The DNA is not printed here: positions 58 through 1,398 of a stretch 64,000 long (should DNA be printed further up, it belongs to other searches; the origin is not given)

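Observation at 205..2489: Candidate two-gene defence module (DUF262 plus Abi_2/HEPN-like protein) carried as AT-rich cargo of a P4-like integrative element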

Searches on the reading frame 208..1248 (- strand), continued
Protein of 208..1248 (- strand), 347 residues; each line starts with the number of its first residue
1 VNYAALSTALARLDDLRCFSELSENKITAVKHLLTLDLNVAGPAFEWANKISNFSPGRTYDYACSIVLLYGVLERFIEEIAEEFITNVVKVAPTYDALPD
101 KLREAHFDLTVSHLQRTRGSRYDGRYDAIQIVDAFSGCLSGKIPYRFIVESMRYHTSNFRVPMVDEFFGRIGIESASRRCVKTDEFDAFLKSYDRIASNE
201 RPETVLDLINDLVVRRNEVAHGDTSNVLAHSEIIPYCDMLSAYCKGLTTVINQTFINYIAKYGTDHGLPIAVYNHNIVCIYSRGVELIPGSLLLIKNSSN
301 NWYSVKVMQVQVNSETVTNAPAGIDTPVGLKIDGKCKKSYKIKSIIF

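Call 89: search_protein_families(library=padloc, alignment_id=A3, max_evalue=0.01)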
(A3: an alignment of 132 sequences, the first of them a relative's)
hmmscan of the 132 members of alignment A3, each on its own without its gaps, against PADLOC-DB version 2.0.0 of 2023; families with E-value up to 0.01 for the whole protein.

A. member 1, P0001 (347 aa): 0 families

B. families by the number of members that match (of 132 scanned): 17 families
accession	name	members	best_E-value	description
PDLC04028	PD-T4-2_B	6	5.4e-05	-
PDLC01509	Csx1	3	0.00056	CAS-III; associated_signaling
PDLC01031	Csx1/Csm6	3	0.0013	CARF+HEPN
PDLC04402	PDC-M08B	1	0.00058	-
PDLC03820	RTasHEPN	1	0.0025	DRT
PDLC04416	PDC-M10B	1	0.0028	-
PDLC01811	CARF1--CARF_HEPN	1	0.003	-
PDLC01032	Csx1/Csm6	1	0.0032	CARF+HEPN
PDLC03494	REase_II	1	0.0042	Type II restriction enzyme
PDLC01882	CARF4--CARF_PDDEXK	1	0.0047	-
PDLC04366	PDC-M04B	1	0.0049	-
PDLC01001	typeIV_Cas8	1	0.0053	CRISPR type AFERR-associated protein Csf1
PDLC01318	typeIV_Cas8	1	0.0059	CAS-IV-A; effector_LS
PDLC01621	Csx1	1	0.0063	CAS-III; associated_signaling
PDLC00600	ZorA1|ZorA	1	0.0067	MotA/ExbB/TolQ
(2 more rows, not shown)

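Call 97: search_protein_families(library=pfam, proteins=[L037:7872-8906:+], max_evalue=0.01)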
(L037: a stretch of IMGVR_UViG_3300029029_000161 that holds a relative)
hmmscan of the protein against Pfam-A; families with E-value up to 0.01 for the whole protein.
L037:7872-8906:+ (344 aa): 2 families
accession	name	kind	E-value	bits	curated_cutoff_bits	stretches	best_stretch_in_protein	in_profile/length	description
PF18735.6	HEPN_RiboL-PSP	-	7e-21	75.4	28.4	1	25-242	6-190/191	RiboL-PSP-HEPN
PF18737.6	HEPN_MAE_28990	-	8.4e-10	39.6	26.8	1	9-241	9-202/211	MAE_28990/MAE_18760-like HEPN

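Call 98: fold_search(model_id=the predicted structure, library=pdb)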
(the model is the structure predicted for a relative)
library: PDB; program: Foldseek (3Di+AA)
matches with E <= 10: 828; with E <= 0.001: 0
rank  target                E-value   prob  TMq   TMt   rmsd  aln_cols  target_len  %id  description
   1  4he5                  3.8e-03  1.00  0.20  0.71   2.7        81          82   11  Crystal structure of the selenomethionine variant of the C-terminal domain of Geobacillus thermoleovorans putative U32 p (released 2012-11-14)
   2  4he6                  4.4e-03  1.00  0.21  0.69   2.7        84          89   11  Crystal structure of the C-terminal domain of Geobacillus thermoleovorans putative U32 peptidase (released 2012-11-14)
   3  1olp_D                4.6e-03  0.28  0.14  0.14  20.0       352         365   10  Alpha Toxin from Clostridium Absonum (released 2003-10-23)
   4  8v9l_x                4.8e-03  0.99  0.18  0.16  15.3       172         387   12  Cryo-EM structure of the Mycobacterium smegmatis 70S ribosome in complex with hibernation factor Msmeg1130 (Balon) and (released 2024-02-07)
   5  1aip_E                5.1e-03  1.00  0.19  0.18  15.8       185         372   12  EF-TU EF-TS COMPLEX FROM THERMUS THERMOPHILUS (released 1997-10-22)
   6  4iw3_B                5.1e-03  0.99  0.18  0.17  14.6       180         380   12  Crystal structure of a Pseudomonas putida prolyl-4-hydroxylase (P4H) in complex with elongation factor Tu (EF-Tu) (released 2014-01-29)
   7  1aip_A                5.6e-03  0.99  0.20  0.18  17.1       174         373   13  EF-TU EF-TS COMPLEX FROM THERMUS THERMOPHILUS (released 1997-10-22)
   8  4lby                  6.2e-03  0.99  0.18  0.16  18.2       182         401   13  Identifying ligand binding hot spots in proteins using brominated fragments (released 2013-09-11)
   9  4iw3_K                6.6e-03  0.98  0.18  0.16  14.6       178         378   11  Crystal structure of a Pseudomonas putida prolyl-4-hydroxylase (P4H) in complex with elongation factor Tu (EF-Tu) (released 2014-01-29)
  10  1d2e_A                6.9e-03  1.00  0.19  0.16  17.7       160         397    9  CRYSTAL STRUCTURE OF MITOCHONDRIAL EF-TU IN COMPLEX WITH GDP (released 1999-09-28)
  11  5w75_A                7.6e-03  0.98  0.18  0.17  16.9       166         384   14  Crystal Structure of Reconstructed Bacterial Elongation Factor Node 168 (released 2018-04-25)
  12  4h9g                  8.0e-03  0.99  0.19  0.16  18.9       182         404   12  Probing EF-Tu with a very small brominated fragment library identifies the CCA pocket (released 2013-09-11)
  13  1exm                  8.5e-03  1.00  0.19  0.16  17.2       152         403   10  CRYSTAL STRUCTURE OF THERMUS THERMOPHILUS ELONGATION FACTOR TU (EF-TU) IN COMPLEX WITH THE GTP ANALOGUE GPPNHP. (released 2000-06-07)
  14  6i8r                  8.9e-03  0.99  0.19  0.19  15.8       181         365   10  Crystal structure of an ancient sequence-reconstructed Elongation factor Tu (node 170) (released 2019-11-27)
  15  4lbv                  8.9e-03  0.99  0.20  0.17  18.8       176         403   12  Identifying ligand binding hot spots in proteins using brominated fragments (released 2013-09-11)
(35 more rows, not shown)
